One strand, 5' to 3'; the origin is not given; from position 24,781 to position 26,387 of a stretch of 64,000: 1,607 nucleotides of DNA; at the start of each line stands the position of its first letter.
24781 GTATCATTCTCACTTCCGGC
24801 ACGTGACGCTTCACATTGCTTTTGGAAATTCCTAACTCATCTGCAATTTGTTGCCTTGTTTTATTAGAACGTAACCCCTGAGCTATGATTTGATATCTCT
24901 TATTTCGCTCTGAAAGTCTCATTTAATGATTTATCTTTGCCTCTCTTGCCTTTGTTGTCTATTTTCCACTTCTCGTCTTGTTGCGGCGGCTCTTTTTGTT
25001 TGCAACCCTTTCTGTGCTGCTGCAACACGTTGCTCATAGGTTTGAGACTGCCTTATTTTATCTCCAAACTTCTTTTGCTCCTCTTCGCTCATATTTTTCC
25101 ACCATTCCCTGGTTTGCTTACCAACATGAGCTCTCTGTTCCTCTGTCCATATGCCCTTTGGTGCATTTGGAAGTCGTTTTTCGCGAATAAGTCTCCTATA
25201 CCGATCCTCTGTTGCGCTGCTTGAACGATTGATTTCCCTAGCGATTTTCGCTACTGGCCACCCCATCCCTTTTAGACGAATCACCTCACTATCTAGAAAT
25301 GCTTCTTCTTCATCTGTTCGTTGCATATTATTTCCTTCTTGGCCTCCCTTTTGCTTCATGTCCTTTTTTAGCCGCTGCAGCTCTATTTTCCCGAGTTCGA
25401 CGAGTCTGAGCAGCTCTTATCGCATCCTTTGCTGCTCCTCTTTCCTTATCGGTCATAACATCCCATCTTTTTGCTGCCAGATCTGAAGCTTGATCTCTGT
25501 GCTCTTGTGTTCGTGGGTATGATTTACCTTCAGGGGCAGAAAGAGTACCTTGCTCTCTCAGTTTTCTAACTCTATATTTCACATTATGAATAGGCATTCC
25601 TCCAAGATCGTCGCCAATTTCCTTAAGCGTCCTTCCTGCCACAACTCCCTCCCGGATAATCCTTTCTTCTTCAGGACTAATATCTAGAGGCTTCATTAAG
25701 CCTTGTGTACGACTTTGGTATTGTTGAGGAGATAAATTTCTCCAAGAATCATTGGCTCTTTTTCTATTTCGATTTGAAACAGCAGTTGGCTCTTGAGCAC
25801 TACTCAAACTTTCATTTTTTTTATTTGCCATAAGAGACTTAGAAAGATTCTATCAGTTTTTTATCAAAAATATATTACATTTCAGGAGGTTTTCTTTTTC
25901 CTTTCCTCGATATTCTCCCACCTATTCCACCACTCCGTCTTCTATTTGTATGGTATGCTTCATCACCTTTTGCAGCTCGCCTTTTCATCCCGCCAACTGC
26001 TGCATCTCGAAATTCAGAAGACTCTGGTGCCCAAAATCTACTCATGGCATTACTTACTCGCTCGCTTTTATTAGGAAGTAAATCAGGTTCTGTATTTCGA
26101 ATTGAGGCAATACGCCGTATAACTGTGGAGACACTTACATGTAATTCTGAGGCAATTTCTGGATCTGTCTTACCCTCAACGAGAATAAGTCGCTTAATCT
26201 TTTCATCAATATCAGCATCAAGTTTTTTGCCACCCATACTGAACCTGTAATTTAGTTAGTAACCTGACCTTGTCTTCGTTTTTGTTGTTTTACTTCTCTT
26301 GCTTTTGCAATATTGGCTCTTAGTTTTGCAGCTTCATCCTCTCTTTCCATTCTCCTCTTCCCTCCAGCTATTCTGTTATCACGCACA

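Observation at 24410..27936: Operon of an M16 peptidase followed by five paralogous small HTH proteins and ndk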

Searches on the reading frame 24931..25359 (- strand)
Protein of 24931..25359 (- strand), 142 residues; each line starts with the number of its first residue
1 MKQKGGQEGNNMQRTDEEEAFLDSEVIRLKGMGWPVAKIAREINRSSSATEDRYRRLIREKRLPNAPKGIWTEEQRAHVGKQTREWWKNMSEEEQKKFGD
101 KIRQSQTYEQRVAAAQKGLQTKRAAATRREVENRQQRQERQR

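Call 3: search_protein_families(library=pfam, proteins=[window:24931-25359:-], max_evalue=1)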
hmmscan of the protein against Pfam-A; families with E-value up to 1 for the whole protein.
window:24931-25359:- (142 aa): 1 family
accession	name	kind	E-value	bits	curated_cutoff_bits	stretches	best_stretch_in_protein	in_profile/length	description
PF00505.25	HMG_box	-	0.045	14.6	25.4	1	78-105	30-57/69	HMG (high mobility group) box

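Call 4: search_protein_families(library=ncbifam, proteins=[window:24931-25359:-], max_evalue=1)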
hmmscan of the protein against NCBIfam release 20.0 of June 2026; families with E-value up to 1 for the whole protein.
window:24931-25359:- (142 aa): 2 families
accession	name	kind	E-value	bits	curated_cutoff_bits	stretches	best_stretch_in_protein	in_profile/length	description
NF008098.0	PRK10840.1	equivalog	0.2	11.1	235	1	22-47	154-179/216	response regulator transcription factor RcsB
NF041416.1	halo_CC_star_2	equivalog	0.5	10.9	140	1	92-141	3-52/113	halo-CC-star protein HcsL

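Call 21: predict_structure(protein=window:24931-25326:-)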
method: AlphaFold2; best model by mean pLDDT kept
length: 131 residues; sequences in the alignment: 1
mean_pLDDT: 55.7   pTM: 0.34
mean pLDDT of the five models: 55.7, 54.1, 52.8, 50.0, 49.7
residues with pLDDT >= 90: 0; 70-90: 25; 50-70: 48; < 50: 58
segments of 3 or more residues with pLDDT < 50: 1-11, 17-23, 25-29, 31-60, 62-65
pLDDT, mean of each block of 10 residues (from residue 1): 42 49 47 45 40 38 52 63 69 56 62 73 85 76
secondary structure, 60 per line:
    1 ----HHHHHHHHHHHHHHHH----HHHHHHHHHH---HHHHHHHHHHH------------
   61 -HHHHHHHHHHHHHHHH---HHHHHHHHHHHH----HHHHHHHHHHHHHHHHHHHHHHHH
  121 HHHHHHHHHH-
elements in order: H5-20 H25-34 H38-48 H62-77 H81-92 H97-130

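Call 29: search_dna_similar(query=window:24931-25326:-, collection=phages, mode=protein, max_rows=10, max_evalue=1)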
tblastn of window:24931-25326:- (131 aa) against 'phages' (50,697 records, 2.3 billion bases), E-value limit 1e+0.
No match.

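Call 38: predict_structure(alignment_id=A2)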
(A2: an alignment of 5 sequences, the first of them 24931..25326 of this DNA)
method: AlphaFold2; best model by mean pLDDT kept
length: 131 residues; sequences in the alignment: 5
mean_pLDDT: 78.8   pTM: 0.39
mean pLDDT of the five models: 78.8, 76.5, 76.1, 72.6, 71.5
residues with pLDDT >= 90: 13; 70-90: 98; 50-70: 12; < 50: 8
segments of 3 or more residues with pLDDT < 50: 54-60
pLDDT, mean of each block of 10 residues (from residue 1): 79 86 89 91 81 46 65 80 82 76 82 83 84 73
secondary structure, 60 per line:
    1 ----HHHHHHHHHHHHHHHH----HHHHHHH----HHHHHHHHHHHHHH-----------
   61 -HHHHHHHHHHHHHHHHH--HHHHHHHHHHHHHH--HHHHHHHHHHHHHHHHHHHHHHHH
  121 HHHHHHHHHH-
elements in order: H5-20 H25-31 H36-49 H62-78 H81-94 H97-130
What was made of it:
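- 24931..25326 (-): Paralog D, 131 aa (alternative start at 25359 gives 142 aa): HTH, disordered linker 54-60, three tail helices (62-78, 81-94, 97-130). AlphaFold2 with the 5-sequence alignment, pLDDT 78.8 (call 38).
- On LuxR/GerE-type HTH (Pfam PF00196): The AlphaFold model of D has three helices (5-20, 25-31, 36-49) followed by a disordered linker (call 38).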

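Call 41: fold_search(model_id=the predicted structure, library=pdb)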
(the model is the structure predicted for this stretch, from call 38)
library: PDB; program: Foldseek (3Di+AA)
matches with E <= 10: 975; with E <= 0.001: 0
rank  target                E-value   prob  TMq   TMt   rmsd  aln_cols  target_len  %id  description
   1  6zj2_M                1.4e-01  0.98  0.30  0.22   9.8        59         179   29  Structure of RcsB from Salmonella enterica serovar Typhimurium bound to promoter rprA in the presence of phosphomimeti (released 2021-02-17)
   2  2lvs_MODEL_1_A        1.6e-01  0.80  0.33  0.40  10.8        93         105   24  NMR solution structure of a CRISPR repeat binding protein (released 2013-01-23)
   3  4ld5_B                1.6e-01  0.54  0.31  0.32  13.2       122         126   16  Crystal structure of MepR Q18P mutant from multidrug resistant S. aureus clinical isolate (released 2013-09-11)
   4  4pcq_A                1.7e-01  0.97  0.32  0.29   4.6        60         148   22  Crystal Structure of MtbAldR (Rv2779c) (released 2015-05-06)
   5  6kta_A                1.9e-01  0.44  0.27  0.26  15.7       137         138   14  Crystal structure of B. halodurans MntR in apo form (released 2019-12-04)
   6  6zj2_N                2.1e-01  0.99  0.29  0.22   2.3        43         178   30  Structure of RcsB from Salmonella enterica serovar Typhimurium bound to promoter rprA in the presence of phosphomimeti (released 2021-02-17)
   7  4pcq_C                2.3e-01  0.97  0.30  0.27   4.2        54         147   22  Crystal Structure of MtbAldR (Rv2779c) (released 2015-05-06)
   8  6kta_B                2.3e-01  0.41  0.28  0.27  15.0       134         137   14  Crystal structure of B. halodurans MntR in apo form (released 2019-12-04)
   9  6zj2_A                2.4e-01  0.99  0.31  0.20   2.3        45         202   29  Structure of RcsB from Salmonella enterica serovar Typhimurium bound to promoter rprA in the presence of phosphomimeti (released 2021-02-17)
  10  1je8_A                2.4e-01  0.98  0.32  0.60   4.8        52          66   17  Two-Component response regulator NarL/DNA Complex: DNA Bending Found in a High Affinity Site (released 2002-09-27)
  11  1p4w_MODEL_1_A        2.6e-01  0.99  0.30  0.44   2.3        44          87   30  Solution structure of the DNA-binding domain of the Erwinia amylovora RcsB protein (released 2003-06-17)
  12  6fi9_A                2.6e-01  0.38  0.27  0.25  11.0       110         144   19  Crystal Structure of a zinc-responsive MarR family member, Lactococcus lactis ZitR (released 2019-02-20)
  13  5f6f_A                2.8e-01  0.57  0.29  0.27  10.7       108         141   17  S. aureus MepR G34R Mutant (released 2016-12-07)
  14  5o8z_A                3.0e-01  0.99  0.31  0.20   2.1        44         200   30  Conformational dynamism for DNA interaction in Salmonella typhimurium RcsB response regulator. (released 2017-11-15)
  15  4hob_B                3.0e-01  0.85  0.31  0.56   6.3        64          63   17  The crystal structure of the Zalpha domain from Cyprinid Herpes virus 3 (released 2013-09-11)
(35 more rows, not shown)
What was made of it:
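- Closest known: Stand-alone LuxR/GerE-type and sigma-70 region-4-type HTH proteins. Same: Foldseek superposes the D model on RcsB/NarL over about 44 aa at rmsd about 2.1-2.3 and about 30% identity (call 41).
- Checked: D joins the family through the alignment and through an AlphaFold model with helices 5-20, 25-31 and 36-49, which superposes on the RcsB/NarL HTH (calls 38, 41).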

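Call 53: search_protein_families(library=phrogs, proteins=[window:24931-25326:-], max_evalue=0.1)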
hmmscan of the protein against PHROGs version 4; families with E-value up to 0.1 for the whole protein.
window:24931-25326:- (131 aa): 2 families
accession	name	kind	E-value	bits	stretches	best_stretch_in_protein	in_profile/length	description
phrog_323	-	transcription regulation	1e-05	26.3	1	4-69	98-158/319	transcriptional regulator, D5-like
phrog_255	-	DNA, RNA and nucleotide metabolism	0.093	12.7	0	63-86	229-252/436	exonuclease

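Call 54: search_protein_families(library=padloc, proteins=[window:24931-25326:-], max_evalue=0.1)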
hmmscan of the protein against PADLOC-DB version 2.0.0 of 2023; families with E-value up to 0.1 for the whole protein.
window:24931-25326:- (131 aa): 0 families

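Call 59: fold_search(model_id=the predicted structure, library=viral)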
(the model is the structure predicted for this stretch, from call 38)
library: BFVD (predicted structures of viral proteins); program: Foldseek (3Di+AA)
matches with E <= 10: 1330; with E <= 0.001: 0
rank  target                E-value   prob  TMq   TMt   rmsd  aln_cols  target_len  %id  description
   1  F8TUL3                1.9e-02  0.93  0.32  0.25  14.4       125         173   20  (no name in the UniProt tables at hand)
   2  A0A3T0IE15            3.3e-02  0.92  0.36  0.35   9.7       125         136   16  (no name in the UniProt tables at hand)
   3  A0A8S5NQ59            4.1e-02  0.89  0.34  0.29  19.7       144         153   21  Helix-turn-helix protein [Myoviridae sp. ctj3P51]
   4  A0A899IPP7            4.9e-02  0.80  0.30  0.35  16.7       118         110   19  (no name in the UniProt tables at hand)
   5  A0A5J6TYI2            6.0e-02  0.99  0.29  0.34   3.8        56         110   20  (no name in the UniProt tables at hand)
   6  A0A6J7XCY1            8.2e-02  0.97  0.28  0.33  10.5        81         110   21  Uncharacterized protein [uncultured Caudovirales phage]
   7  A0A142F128            8.2e-02  0.84  0.30  0.21  13.4        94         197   22  Uncharacterized protein [Bacillus phage Shbh1]
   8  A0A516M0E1            8.2e-02  0.77  0.33  0.27  23.2       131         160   21  (no name in the UniProt tables at hand)
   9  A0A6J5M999            9.3e-02  0.90  0.30  0.19  11.5        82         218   26  Uncharacterized protein [uncultured Caudovirales phage]
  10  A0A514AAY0            9.3e-02  0.69  0.30  0.37  15.7       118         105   18  (no name in the UniProt tables at hand)
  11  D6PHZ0                9.3e-02  0.69  0.32  0.35   9.4       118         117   19  (no name in the UniProt tables at hand)
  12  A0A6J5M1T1            9.3e-02  0.51  0.26  0.30  13.4       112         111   28  HTH_Hin_like domain containing protein [uncultured Caudovirales phage]
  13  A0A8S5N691            9.9e-02  1.00  0.31  0.47   2.2        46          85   30  Response regulator [Myoviridae sp. ctsip2]
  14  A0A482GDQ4            9.9e-02  0.77  0.33  0.29   9.3       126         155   20  Uncharacterized protein [Escherichia phage vB_EcoM_Goslar]
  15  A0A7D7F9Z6            1.1e-01  0.99  0.30  0.65   5.2        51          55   12  (no name in the UniProt tables at hand)
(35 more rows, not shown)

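Call 75: find_related_loci(query=window:24931-25326:-, collection=viral_contigs, flank=4000)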
Query window:24931-25326:- (131 aa) in viral_contigs; peptide patterns used: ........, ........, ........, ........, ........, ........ (x = any residue, [..] = any of these).
6 stretches matched a pattern, but none encodes a relative of the query by tblastn (E <= 1e-3).

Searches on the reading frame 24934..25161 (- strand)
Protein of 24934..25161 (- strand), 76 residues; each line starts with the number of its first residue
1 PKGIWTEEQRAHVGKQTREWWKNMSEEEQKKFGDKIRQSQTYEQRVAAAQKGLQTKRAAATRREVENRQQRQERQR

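Call 26: search_protein_families(library=pfam, proteins=[window:24934-25161:-], max_evalue=10)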
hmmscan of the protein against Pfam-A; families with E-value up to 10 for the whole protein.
seq(76 aa): 3 families
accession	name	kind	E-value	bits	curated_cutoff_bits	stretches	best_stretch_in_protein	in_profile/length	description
PF00505.25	HMG_box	-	0.022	15.6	25.4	1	12-39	30-57/69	HMG (high mobility group) box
PF09011.16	HMG_box_2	-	0.055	14.6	22.4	1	13-43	34-64/72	HMG-box domain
PF12569.14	NatA_aux_su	-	3.1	7.1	33.3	1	12-72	393-454/515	N-terminal acetyltransferase A, auxiliary subunit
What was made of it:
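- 24931..25326 (-): HMG_box scores only 15.6 bits against a cut-off of 25.4 (call 26).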

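Call 34: search_solved_structures(query=A3, max_evalue=10, show_alignments=3)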
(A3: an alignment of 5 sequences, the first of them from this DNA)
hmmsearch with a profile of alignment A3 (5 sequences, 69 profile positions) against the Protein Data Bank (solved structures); distinct sequences matched with E-value up to 10: 14.
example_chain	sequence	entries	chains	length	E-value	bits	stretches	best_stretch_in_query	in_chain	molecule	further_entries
9axt_Ae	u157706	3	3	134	0.19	15.6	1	25-66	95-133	Small ribosomal subunit protein eS24A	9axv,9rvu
2rtu_A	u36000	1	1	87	0.24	15.2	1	9-42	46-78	High mobility group protein B1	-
6cg0_N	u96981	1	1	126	0.25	15.2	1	9-42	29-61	High mobility group protein B1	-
6oem_N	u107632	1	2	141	0.47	14.3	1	9-42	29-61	High mobility group protein B1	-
1ckt_A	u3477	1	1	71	0.51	14.2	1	9-42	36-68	HIGH MOBILITY GROUP 1 PROTEIN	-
4qr9_A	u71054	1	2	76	0.55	14.1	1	9-42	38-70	High mobility group protein B1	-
2ly4_A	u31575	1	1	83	0.67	13.8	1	9-42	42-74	High mobility group protein B1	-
5zdz_N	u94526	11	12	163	0.72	13.7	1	9-42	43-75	HMGB1 A-B box | High mobility group protein B1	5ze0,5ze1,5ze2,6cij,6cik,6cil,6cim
5kca_A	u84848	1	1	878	0.76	13.6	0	24-49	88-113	Cerebellin-1,Cerebellin-1,Cerebellin-1,Glutamate receptor ionotropic, delta-2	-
2yrq_A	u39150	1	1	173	0.77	13.6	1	9-42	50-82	High mobility group protein B1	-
1aab_A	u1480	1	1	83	0.78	13.6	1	9-42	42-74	HIGH MOBILITY GROUP PROTEIN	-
6spb_D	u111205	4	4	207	0.94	13.4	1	23-62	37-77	50S ribosomal protein L3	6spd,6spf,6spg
7unr_D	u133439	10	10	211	0.96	13.3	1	23-62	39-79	50S ribosomal protein L3 | Large ribosomal subunit protein uL3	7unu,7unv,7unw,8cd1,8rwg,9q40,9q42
6v39_D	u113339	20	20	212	1.2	13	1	26-65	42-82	50S ribosomal protein L3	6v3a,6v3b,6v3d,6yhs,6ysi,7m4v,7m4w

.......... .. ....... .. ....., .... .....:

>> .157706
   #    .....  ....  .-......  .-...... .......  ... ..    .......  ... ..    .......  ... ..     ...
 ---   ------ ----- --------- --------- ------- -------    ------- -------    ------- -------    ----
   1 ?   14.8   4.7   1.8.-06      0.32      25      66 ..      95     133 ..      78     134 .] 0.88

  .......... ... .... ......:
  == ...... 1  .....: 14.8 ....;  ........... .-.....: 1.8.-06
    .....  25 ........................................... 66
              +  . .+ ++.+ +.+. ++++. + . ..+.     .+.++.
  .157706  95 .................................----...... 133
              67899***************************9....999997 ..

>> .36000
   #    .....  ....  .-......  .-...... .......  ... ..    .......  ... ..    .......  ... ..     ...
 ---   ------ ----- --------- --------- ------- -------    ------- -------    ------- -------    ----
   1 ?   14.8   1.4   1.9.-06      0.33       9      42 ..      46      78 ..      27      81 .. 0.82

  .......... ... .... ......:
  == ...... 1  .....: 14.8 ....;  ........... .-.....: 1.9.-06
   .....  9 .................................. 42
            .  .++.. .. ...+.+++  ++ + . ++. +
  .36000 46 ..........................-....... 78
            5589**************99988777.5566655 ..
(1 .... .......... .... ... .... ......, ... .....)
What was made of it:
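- The tail-only profile gives its (non-significant) best PDB scores to eS24 and uL3 tails (E 0.2-1; call 34).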

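Call 65: find_homologous_proteins(query=A3, max_evalue=10)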
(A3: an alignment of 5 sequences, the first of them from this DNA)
Query A3 (5 sequences) (76 aa, profile of the alignment): 3 proteins with E <= 10 among 121 candidates.
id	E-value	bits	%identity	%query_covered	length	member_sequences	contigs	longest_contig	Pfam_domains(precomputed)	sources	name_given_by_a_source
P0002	4.3e-16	77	-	-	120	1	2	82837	-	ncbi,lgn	-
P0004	4.5e-16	77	100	100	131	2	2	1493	-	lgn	-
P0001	4.5e-15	74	46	17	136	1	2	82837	PF13384.13,PF13936.13,PF13518.13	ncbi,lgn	-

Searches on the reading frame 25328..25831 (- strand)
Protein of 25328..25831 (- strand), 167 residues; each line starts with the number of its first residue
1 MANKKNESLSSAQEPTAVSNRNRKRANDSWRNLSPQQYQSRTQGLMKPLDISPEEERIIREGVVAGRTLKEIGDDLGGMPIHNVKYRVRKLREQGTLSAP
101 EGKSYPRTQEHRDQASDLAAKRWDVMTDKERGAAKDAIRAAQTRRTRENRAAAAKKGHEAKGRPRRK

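Call 3: search_protein_families(library=pfam, proteins=[window:25328-25831:-], max_evalue=1)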
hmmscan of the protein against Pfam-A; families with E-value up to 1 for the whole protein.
window:25328-25831:- (167 aa): 1 family
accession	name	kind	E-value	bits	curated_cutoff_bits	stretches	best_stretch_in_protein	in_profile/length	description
PF12840.13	HTH_20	-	0.0043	17.4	27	1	65-95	17-46/51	Helix-turn-helix domain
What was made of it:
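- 25328..25831 (-): Paralog C, 167 aa: 45-aa polar N-terminal extension, HTH (aa about 50-100), W-tail (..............), basic end. HTH_20 4e-3 (call 3).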

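Call 4: search_protein_families(library=ncbifam, proteins=[window:25328-25831:-], max_evalue=1)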
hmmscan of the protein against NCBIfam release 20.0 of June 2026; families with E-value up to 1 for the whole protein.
window:25328-25831:- (167 aa): 1 family
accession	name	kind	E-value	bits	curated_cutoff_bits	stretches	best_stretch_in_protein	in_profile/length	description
TIGR02937.1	sigma70-ECF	superfamily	0.032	13.9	42.9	1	51-93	118-159/165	sigma-70 family RNA polymerase sigma factor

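Call 53: search_protein_families(library=phrogs, proteins=[window:25328-25831:-], max_evalue=0.1)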
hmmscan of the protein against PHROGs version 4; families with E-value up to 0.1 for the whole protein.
window:25328-25831:- (167 aa): 1 family
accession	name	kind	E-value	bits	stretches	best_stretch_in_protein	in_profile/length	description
phrog_323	-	transcription regulation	0.017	15.7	1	48-118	146-208/319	transcriptional regulator, D5-like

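Call 54: search_protein_families(library=padloc, proteins=[window:25328-25831:-], max_evalue=0.1)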
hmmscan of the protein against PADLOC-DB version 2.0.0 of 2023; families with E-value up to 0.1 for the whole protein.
window:25328-25831:- (167 aa): 1 family
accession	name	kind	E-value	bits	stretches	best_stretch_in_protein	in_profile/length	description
PDLC01438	Csa3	-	0.003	15.6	1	20-142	116-237/305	"CAS-I,CAS-II,CAS-III,CAS-IV,CAS-V,CAS-VI; associated_signaling"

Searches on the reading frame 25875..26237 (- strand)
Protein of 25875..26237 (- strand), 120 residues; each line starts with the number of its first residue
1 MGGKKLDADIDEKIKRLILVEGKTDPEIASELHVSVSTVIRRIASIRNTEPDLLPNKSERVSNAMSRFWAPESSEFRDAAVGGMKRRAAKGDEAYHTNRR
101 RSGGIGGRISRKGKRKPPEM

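Call 3: search_protein_families(library=pfam, proteins=[window:25875-26237:-], max_evalue=1)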
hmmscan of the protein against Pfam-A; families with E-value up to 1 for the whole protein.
window:25875-26237:- (120 aa): 13 families
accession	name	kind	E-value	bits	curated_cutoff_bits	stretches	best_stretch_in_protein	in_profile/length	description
PF08279.18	HTH_11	-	0.00093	19.5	25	1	27-49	20-42/55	HTH domain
PF13384.12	HTH_23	-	0.0011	19.1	24.6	1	12-43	6-38/50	Homeodomain-like domain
PF08281.18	Sigma70_r4_2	-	0.0019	18.3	25.7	1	18-44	22-48/54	Sigma-70, region 4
PF15978.11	TnsD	-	0.0096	15.4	32.4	1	10-61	187-238/355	Tn7-like transposition protein D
PF13404.12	HTH_AsnC-type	-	0.015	15.5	27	1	26-44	21-39/42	AsnC-type helix-turn-helix domain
PF13936.12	HTH_38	-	0.026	14.7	27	1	12-41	11-39/44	Helix-turn-helix domain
PF00196.25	GerE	-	0.032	14.3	23.5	1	19-39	14-34/57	Bacterial regulatory proteins, luxR family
PF07638.17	Sigma70_ECF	-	0.043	14.2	21.1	1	17-48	146-177/185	ECF sigma factor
PF13518.12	HTH_28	-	0.056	14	25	1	19-45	10-34/52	Helix-turn-helix domain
PF16509.11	KORA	-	0.06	14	26.7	1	13-66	21-75/84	TrfB plasmid transcriptional repressor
PF01371.25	Trp_repressor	-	0.092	13.3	27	1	14-52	41-79/88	Trp repressor protein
PF13412.12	HTH_24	-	0.11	12.6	21.9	1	26-43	21-38/48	Winged helix-turn-helix DNA-binding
PF13556.12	HTH_30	-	0.21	11.8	27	1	27-47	17-37/59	PucR C-terminal helix-turn-helix domain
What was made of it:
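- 25875..26237 (-): Paralog B, 120 aa: HTH, W-tail (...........), Gly/Arg/Lys-rich end. Sub-threshold HTH_11/HTH_23/Sigma70_r4_2 hits (call 3).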

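Call 4: search_protein_families(library=ncbifam, proteins=[window:25875-26237:-], max_evalue=1)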
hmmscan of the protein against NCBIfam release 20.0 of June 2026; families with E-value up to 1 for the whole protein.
window:25875-26237:- (120 aa): 4 families
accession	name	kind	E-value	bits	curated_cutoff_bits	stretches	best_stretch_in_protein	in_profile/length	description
TIGR02985.1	Sig70_bacteroi1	subfamily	0.0022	18.2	126.4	1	13-44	121-152/162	RNA polymerase sigma-70 factor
TIGR02937.1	sigma70-ECF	superfamily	0.094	12.3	42.9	1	13-47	124-158/165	sigma-70 family RNA polymerase sigma factor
NF033545.0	transpos_IS630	equivalog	0.1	12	100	1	17-57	6-47/299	IS630 family transposase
NF009180.0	PRK12528.1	subfamily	0.2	11.7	184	1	17-43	128-154/165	RNA polymerase sigma factor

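Call 53: search_protein_families(library=phrogs, proteins=[window:25875-26237:-], max_evalue=0.1)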
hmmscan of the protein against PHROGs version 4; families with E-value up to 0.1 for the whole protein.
window:25875-26237:- (120 aa): 11 families
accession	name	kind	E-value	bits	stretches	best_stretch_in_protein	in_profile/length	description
phrog_36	-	transcription regulation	0.0012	19.5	1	5-44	139-177/220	transcriptional regulator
phrog_686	-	DNA, RNA and nucleotide metabolism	0.002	19.3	1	5-47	32-73/76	HTH DNA binding protein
phrog_7545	-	DNA, RNA and nucleotide metabolism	0.0093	17.2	1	11-45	7-41/160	HNH endonuclease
phrog_30671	-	unknown function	0.029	15.5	1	12-42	22-51/82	-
phrog_125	-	DNA, RNA and nucleotide metabolism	0.052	14.1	1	9-60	167-217/254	DNA invertase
phrog_16568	-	moron, auxiliary metabolic gene and host takeover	0.056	14.6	1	8-52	68-112/129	Ren-like exclusion protein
phrog_7676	-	unknown function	0.069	14.4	1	20-48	15-43/86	-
phrog_1740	-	transcription regulation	0.071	12.6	1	16-48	178-210/567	RNA polymerase sigma factor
phrog_4646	-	integration and excision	0.075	13.2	1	19-101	19-76/344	transposase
phrog_3282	-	transcription regulation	0.08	13.8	0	20-47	60-87/158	sigma factor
phrog_27555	-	transcription regulation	0.094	13.3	0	17-68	141-192/203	transcriptional regulator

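Call 54: search_protein_families(library=padloc, proteins=[window:25875-26237:-], max_evalue=0.1)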
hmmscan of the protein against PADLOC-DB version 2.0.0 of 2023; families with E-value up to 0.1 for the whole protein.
window:25875-26237:- (120 aa): 2 families
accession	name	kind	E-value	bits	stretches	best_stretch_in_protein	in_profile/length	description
PDLC01848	CARF3--CARF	-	0.031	11.9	1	19-49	146-176/197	-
PDLC01851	CARF3--CARF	-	0.034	11.6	1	18-49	220-251/279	-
